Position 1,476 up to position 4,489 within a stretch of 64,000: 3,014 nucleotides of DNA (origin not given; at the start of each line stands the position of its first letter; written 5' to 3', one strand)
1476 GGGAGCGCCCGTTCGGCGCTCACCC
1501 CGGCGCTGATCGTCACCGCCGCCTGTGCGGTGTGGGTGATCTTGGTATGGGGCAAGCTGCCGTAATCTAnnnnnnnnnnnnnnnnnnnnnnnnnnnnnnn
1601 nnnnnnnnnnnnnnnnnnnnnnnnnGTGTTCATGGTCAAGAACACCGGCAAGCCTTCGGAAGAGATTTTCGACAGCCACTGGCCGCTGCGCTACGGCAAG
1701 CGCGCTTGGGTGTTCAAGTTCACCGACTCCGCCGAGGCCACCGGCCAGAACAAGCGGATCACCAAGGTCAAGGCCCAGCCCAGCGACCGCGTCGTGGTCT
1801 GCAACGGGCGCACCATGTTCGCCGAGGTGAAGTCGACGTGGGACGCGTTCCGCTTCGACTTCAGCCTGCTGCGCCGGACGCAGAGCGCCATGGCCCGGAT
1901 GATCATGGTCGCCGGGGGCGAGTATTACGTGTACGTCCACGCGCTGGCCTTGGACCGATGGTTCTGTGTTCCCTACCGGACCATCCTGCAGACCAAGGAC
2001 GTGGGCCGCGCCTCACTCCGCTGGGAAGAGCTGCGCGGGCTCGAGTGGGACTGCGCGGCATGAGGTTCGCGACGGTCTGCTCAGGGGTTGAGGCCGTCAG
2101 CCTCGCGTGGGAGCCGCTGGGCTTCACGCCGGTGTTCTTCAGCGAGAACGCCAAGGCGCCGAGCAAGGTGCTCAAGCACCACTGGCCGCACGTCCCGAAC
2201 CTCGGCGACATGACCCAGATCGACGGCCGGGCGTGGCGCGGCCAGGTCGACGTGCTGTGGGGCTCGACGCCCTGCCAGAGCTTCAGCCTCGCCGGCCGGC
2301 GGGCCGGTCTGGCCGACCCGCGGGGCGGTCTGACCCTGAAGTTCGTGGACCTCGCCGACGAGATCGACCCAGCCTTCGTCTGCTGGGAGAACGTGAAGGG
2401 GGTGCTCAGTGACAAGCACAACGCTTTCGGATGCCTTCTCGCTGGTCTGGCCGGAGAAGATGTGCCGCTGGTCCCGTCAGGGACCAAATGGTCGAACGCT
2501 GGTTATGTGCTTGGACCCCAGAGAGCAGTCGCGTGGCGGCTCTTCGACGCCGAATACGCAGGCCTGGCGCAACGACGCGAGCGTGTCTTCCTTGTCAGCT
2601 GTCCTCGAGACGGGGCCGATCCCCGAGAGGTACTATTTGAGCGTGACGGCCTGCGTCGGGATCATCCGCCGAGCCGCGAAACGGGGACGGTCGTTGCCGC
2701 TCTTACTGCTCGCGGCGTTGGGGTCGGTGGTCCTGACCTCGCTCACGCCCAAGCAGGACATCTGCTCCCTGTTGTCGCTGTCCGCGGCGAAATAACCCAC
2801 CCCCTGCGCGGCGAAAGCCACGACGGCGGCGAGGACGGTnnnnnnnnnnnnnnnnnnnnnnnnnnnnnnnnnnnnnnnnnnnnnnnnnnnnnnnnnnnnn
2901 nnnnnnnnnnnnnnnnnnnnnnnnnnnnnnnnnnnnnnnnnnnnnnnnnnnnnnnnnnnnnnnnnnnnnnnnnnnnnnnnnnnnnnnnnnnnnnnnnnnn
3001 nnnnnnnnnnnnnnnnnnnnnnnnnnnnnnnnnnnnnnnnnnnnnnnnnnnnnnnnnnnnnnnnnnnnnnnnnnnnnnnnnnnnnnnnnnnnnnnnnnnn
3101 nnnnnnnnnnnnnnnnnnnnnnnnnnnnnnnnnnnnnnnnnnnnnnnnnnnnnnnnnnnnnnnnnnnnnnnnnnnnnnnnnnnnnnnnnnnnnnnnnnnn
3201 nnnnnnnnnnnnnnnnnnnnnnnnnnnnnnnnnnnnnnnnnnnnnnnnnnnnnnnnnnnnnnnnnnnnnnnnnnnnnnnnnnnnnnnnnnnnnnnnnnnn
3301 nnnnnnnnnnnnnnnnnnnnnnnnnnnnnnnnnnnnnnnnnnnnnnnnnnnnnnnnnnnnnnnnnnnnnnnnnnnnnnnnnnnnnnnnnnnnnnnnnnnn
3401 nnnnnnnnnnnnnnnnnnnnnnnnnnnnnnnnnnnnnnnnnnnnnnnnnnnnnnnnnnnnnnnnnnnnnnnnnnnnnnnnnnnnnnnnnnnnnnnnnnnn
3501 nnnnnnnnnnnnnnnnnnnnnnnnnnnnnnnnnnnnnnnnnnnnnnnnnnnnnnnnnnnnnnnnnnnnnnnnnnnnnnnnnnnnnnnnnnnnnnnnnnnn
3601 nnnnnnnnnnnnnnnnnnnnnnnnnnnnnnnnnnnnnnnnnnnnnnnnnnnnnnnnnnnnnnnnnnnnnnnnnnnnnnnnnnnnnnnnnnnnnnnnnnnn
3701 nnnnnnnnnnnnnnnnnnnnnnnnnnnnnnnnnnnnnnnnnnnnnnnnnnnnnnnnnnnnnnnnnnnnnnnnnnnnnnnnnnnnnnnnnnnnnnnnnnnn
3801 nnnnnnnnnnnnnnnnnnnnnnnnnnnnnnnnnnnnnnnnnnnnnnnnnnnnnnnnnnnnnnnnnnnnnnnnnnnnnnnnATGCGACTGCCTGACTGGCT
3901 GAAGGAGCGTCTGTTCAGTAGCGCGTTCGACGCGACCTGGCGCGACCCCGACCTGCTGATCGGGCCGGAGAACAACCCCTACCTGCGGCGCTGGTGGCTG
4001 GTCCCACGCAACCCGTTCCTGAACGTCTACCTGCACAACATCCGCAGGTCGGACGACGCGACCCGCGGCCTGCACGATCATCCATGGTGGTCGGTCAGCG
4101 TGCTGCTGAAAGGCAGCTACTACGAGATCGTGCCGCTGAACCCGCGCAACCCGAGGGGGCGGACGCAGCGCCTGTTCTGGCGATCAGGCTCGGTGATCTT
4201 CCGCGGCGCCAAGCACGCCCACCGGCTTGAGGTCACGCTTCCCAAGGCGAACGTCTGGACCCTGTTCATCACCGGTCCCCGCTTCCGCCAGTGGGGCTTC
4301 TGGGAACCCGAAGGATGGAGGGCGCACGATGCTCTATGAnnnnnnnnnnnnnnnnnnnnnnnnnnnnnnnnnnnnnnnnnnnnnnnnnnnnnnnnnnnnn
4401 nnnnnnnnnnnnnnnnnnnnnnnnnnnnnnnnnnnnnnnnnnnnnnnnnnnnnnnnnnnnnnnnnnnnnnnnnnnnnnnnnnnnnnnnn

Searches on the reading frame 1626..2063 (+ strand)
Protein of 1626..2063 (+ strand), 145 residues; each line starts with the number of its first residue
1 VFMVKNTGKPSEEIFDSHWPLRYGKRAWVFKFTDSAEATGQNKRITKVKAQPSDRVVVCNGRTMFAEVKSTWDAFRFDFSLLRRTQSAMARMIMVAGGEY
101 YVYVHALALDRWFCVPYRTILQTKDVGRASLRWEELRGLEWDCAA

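Call 23: search_protein_families(library=pfam, proteins=[window:1626-2063:+], max_evalue=0.01)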
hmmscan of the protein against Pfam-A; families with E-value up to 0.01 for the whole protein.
window:1626-2063:+ (145 aa): 0 families

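Call 79: search_protein_families(library=phrogs, proteins=[window:1626-2063:+], max_evalue=0.001)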
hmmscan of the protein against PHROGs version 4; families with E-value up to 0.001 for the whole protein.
window:1626-2063:+ (145 aa): 1 family
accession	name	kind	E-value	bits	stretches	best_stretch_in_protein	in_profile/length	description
phrog_843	-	DNA, RNA and nucleotide metabolism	8.7e-18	65.5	1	3-138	6-144/177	Holliday junction resolvase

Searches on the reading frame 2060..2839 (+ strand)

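Call 64: search_protein_families(library=pfam, proteins=[window:2060-2839:+], max_evalue=0.01)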
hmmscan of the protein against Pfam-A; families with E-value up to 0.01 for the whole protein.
window:2060-2839:+ (260 aa): 1 family
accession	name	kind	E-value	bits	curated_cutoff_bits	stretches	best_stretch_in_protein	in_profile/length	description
PF00145.23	DNA_methylase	-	1.2e-31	110.8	22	1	1-183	1-163/324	C-5 cytosine-specific DNA methylase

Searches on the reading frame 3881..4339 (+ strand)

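Call 23: search_protein_families(library=pfam, proteins=[window:3881-4339:+], max_evalue=0.01)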
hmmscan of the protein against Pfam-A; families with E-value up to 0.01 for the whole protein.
window:3881-4339:+ (152 aa): 0 families

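Call 79: search_protein_families(library=phrogs, proteins=[window:3881-4339:+], max_evalue=0.001)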
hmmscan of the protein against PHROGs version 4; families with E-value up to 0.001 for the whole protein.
window:3881-4339:+ (152 aa): 1 family
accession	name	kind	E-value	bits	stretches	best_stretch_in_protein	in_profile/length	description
phrog_4786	-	other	1.5e-45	156.8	1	21-148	28-152/252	cysteine dioxygenase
